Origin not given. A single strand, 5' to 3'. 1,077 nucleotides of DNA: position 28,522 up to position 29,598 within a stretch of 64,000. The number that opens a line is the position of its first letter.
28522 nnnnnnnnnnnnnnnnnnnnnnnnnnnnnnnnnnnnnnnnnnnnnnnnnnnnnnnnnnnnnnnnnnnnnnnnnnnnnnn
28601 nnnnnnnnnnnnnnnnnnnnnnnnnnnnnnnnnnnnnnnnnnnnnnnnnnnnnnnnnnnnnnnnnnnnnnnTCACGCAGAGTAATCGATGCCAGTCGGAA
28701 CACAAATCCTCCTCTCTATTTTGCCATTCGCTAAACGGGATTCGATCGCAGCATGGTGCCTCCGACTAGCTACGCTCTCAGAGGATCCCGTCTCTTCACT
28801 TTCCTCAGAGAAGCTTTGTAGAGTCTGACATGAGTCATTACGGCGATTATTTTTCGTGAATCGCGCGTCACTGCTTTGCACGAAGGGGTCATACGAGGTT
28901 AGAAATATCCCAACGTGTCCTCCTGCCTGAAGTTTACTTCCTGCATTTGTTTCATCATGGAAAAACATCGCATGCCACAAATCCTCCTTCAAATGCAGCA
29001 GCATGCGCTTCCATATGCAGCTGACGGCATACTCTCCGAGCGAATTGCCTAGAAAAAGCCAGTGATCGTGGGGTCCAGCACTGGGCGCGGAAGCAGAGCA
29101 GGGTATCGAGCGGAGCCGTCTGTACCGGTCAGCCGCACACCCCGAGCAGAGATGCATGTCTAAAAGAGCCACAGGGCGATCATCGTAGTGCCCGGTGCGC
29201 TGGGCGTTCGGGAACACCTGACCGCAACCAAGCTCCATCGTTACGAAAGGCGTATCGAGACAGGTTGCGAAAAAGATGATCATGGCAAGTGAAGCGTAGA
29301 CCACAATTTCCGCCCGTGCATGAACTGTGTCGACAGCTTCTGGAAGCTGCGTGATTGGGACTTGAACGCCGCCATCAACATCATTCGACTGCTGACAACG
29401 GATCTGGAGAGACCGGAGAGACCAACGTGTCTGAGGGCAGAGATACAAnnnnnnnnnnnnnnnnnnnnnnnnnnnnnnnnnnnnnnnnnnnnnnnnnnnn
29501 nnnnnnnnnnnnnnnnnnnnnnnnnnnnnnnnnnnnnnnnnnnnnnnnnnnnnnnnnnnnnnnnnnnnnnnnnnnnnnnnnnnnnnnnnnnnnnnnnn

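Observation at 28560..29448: Diverged ~0.8 kb gene family: one intact 258-aa ORF inside the IR spacer plus three decayed copies elsewhere in the window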

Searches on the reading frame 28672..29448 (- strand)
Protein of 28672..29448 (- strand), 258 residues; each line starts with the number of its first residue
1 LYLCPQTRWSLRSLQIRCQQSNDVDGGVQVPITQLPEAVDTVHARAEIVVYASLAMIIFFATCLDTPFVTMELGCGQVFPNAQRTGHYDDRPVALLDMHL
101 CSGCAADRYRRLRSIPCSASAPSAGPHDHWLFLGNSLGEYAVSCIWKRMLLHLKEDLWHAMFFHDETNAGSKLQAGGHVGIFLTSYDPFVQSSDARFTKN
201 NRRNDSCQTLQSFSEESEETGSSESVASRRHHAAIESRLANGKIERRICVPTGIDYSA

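Call 6: search_protein_families(library=pfam, proteins=[window:28672-29448:-])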
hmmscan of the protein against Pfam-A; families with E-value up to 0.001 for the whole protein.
window:28672-29448:- (258 aa): 0 families

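Call 10: find_homologous_proteins(query=window:28672-29448:-, max_evalue=0.01)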
Query window:28672-29448:- (258 aa): 1 proteins with E <= 0.01 among 583 candidates.
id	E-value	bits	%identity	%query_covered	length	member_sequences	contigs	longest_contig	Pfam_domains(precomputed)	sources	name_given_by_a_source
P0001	1.9e-130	452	97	79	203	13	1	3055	-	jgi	jgi:hypothetical protein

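Call 27: find_encoding_contigs(protein=P0001, flank=3000, max_places=6)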
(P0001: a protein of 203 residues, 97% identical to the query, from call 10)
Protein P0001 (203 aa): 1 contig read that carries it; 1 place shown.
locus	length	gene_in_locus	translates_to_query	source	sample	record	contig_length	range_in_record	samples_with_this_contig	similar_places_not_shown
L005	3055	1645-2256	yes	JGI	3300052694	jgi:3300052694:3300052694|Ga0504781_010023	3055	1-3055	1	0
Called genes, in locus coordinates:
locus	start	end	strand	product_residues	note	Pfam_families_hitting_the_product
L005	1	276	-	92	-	?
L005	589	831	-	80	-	PF01423:LSM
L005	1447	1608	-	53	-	-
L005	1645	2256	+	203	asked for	-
